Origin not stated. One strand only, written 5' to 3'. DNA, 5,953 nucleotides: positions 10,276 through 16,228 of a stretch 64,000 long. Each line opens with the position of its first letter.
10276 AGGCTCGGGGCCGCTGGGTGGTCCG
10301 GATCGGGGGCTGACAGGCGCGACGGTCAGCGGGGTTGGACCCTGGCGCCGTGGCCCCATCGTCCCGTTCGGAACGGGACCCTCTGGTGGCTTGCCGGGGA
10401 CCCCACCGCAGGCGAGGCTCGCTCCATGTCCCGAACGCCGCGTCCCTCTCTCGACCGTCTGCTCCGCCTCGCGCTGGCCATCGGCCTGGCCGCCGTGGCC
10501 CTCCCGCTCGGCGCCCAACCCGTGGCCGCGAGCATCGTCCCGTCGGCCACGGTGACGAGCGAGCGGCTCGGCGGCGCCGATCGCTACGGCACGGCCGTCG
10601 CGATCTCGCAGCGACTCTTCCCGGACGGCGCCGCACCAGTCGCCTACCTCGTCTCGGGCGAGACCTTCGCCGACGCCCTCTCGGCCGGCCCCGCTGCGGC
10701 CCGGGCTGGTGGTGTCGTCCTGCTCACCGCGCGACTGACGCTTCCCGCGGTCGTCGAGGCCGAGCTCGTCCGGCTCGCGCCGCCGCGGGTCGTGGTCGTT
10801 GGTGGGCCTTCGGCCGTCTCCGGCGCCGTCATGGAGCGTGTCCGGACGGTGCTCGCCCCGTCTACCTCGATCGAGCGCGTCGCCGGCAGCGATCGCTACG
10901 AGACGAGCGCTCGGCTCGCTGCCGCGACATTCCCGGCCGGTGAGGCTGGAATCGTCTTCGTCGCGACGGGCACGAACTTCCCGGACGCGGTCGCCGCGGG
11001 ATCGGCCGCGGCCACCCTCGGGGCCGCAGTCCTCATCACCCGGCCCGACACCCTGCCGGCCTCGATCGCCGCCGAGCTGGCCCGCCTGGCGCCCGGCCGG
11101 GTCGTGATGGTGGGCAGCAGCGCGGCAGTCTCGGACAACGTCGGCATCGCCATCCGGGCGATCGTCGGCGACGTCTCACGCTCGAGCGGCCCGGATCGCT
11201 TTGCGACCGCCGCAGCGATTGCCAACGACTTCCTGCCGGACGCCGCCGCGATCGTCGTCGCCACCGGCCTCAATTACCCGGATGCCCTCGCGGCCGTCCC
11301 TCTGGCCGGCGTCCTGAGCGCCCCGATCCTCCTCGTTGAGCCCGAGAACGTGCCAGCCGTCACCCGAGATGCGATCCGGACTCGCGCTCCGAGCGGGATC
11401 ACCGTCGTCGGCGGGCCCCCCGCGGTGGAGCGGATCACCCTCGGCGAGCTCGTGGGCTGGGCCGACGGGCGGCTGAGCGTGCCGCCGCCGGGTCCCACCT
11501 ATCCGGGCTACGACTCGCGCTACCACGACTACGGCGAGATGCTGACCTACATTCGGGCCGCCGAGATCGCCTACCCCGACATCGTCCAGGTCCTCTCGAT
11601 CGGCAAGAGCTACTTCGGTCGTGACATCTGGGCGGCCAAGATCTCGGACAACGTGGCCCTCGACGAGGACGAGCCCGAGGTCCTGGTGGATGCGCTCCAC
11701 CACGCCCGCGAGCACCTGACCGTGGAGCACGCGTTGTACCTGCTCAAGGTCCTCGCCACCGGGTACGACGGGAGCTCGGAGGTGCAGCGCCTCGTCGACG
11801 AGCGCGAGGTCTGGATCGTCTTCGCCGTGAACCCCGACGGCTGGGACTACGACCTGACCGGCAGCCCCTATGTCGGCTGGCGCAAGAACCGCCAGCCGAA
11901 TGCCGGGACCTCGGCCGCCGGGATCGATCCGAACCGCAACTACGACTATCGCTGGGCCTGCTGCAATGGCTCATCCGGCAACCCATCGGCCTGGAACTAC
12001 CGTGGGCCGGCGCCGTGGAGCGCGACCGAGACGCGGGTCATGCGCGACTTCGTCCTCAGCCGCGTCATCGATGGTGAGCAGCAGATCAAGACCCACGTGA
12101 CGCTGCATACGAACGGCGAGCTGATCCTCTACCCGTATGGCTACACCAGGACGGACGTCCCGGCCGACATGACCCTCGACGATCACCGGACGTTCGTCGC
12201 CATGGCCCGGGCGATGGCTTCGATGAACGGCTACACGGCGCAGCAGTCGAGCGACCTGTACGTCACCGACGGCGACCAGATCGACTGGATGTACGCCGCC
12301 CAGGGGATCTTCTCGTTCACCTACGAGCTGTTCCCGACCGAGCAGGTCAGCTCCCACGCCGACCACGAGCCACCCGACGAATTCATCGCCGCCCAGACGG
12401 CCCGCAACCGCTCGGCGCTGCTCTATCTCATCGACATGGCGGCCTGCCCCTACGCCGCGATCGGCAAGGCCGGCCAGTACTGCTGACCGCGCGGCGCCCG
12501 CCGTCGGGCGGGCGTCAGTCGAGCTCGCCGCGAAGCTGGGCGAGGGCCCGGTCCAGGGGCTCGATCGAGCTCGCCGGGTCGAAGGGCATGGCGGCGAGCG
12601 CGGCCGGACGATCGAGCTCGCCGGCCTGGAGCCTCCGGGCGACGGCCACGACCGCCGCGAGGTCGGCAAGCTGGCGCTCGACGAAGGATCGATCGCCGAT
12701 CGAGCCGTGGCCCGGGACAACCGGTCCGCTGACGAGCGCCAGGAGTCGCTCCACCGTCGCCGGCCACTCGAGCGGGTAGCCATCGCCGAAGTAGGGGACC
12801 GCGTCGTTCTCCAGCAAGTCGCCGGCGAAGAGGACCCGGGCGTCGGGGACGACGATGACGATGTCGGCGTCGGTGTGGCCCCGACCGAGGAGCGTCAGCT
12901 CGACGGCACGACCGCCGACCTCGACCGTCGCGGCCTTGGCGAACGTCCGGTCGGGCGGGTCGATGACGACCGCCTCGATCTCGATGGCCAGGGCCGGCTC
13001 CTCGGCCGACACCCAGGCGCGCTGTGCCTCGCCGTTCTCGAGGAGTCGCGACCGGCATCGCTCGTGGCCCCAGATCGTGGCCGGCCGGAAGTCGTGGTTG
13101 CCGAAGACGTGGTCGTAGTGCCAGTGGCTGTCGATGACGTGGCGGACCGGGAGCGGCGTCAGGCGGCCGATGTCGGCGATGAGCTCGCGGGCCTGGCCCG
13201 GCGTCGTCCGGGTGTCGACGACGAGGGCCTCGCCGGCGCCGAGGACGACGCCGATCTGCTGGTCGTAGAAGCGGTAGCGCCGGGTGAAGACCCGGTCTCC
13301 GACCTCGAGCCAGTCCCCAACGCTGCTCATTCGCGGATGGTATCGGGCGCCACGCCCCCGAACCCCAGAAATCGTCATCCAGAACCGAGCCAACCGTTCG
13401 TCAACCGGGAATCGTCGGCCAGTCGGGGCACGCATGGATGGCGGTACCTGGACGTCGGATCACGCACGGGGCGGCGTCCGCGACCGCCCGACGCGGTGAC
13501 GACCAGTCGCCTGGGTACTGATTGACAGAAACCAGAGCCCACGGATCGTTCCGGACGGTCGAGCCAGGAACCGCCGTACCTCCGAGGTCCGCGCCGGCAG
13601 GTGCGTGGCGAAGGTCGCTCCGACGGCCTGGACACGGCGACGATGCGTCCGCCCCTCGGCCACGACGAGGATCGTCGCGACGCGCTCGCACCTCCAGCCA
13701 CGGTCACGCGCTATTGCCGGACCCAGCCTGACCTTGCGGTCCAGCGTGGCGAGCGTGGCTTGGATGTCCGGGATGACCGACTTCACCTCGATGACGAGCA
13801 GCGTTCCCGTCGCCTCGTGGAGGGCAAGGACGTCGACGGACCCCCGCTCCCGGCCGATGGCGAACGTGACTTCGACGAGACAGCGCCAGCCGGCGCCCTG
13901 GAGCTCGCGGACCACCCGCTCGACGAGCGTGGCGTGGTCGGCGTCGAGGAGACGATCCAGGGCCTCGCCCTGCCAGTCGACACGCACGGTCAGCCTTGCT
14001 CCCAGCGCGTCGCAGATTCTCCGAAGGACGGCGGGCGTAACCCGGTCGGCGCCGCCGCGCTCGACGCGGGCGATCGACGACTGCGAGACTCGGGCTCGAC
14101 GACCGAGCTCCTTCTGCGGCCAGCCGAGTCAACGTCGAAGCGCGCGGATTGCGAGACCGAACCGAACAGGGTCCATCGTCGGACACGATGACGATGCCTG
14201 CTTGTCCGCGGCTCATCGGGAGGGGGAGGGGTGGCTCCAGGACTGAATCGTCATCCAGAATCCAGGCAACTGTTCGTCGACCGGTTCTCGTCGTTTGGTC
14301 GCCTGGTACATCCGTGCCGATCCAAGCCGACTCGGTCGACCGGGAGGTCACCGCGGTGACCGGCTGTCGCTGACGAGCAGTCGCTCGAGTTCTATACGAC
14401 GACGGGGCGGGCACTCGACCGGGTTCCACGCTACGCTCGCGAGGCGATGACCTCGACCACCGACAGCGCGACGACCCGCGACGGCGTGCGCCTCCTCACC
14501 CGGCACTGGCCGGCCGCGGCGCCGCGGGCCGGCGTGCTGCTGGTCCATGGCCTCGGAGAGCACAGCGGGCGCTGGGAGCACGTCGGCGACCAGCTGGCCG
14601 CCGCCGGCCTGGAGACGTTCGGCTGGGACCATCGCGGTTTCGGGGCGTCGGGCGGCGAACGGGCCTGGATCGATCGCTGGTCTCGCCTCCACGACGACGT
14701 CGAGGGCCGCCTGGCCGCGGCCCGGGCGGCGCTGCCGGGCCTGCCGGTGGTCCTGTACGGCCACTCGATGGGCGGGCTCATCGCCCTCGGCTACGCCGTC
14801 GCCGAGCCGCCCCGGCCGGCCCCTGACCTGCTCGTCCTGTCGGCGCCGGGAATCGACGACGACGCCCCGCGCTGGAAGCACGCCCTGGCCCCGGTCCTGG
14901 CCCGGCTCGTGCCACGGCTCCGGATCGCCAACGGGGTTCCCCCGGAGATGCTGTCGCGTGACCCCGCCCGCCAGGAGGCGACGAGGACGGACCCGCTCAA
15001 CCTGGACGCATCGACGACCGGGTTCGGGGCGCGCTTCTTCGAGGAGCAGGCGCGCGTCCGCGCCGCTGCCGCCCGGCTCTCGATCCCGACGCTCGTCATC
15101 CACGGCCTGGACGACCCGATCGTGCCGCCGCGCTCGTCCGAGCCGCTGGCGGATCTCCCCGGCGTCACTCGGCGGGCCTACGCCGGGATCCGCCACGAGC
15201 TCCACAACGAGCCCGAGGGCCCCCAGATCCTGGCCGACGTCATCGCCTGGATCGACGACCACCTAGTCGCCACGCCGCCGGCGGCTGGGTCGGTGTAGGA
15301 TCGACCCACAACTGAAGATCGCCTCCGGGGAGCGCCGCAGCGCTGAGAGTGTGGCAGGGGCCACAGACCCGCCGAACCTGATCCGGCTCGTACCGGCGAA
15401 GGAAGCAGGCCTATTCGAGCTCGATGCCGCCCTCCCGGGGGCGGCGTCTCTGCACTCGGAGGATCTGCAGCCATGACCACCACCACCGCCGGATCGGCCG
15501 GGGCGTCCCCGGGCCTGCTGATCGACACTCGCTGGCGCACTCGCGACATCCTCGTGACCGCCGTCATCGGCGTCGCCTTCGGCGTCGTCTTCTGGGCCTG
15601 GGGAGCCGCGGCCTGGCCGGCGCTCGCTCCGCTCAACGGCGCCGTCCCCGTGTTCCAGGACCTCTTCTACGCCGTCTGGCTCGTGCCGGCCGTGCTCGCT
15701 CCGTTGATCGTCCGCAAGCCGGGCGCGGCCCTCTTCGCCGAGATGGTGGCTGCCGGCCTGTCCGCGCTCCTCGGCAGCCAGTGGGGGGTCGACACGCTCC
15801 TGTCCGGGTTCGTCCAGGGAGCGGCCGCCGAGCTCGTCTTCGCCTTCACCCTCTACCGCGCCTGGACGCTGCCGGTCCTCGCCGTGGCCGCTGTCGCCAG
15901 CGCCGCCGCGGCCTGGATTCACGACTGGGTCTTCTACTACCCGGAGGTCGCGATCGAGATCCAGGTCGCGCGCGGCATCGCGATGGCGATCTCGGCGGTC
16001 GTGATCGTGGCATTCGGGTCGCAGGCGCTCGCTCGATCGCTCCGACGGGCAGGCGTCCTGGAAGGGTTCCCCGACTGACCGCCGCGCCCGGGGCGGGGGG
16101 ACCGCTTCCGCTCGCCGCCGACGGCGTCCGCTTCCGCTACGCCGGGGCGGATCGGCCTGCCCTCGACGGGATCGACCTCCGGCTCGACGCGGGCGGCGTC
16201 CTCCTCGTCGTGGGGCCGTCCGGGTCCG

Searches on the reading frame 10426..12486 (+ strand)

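Call 69: search_protein_families(library=pfam, proteins=[window:10426-12486:+], max_evalue=0.00001)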
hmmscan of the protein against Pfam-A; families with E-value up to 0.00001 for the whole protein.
window:10426-12486:+ (686 aa): 2 families
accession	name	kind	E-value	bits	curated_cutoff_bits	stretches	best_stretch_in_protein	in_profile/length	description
PF00246.29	Peptidase_M14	-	1.6e-61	208.8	21.6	1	373-640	2-266/286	Zinc carboxypeptidase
PF04122.17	CW_binding_2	-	1.3e-49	167.1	24.9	3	47-135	1-72/73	Cell wall binding domain 2 (CWB2)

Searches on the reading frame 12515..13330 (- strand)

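Call 69: search_protein_families(library=pfam, proteins=[window:12515-13330:-], max_evalue=0.00001)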
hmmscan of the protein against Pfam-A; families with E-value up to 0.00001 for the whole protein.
window:12515-13330:- (271 aa): 1 family
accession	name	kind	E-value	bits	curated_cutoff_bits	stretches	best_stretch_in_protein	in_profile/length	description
PF00753.33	Lactamase_B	-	6.7e-22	78.8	22.7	1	26-208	8-196/196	Metallo-beta-lactamase superfamily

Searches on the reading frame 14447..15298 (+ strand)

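Call 70: search_protein_families(library=pfam, proteins=[window:14447-15298:+], max_evalue=0.00001)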
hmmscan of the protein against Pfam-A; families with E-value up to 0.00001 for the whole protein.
window:14447-15298:+ (283 aa): 3 families
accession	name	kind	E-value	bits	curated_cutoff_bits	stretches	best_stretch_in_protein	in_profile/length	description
PF12146.15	Hydrolase_4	-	1.1e-63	215.2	27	1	25-257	2-239/239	Serine aminopeptidase, S33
PF00561.26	Abhydrolase_1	-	9.1e-23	81.6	25.8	1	30-124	3-93/245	alpha/beta hydrolase fold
PF12697.13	Abhydrolase_6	-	5.6e-15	57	26.3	1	30-255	1-208/217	Alpha/beta hydrolase family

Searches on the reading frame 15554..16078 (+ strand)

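Call 70: search_protein_families(library=pfam, proteins=[window:15554-16078:+], max_evalue=0.00001)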
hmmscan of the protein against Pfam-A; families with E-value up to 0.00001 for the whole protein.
window:15554-16078:+ (174 aa): 1 family
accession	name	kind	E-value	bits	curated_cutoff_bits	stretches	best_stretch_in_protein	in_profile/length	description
PF09819.14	ABC_cobalt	-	2.1e-35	122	25.2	1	1-118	5-120/121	ABC-type cobalt transport system, permease component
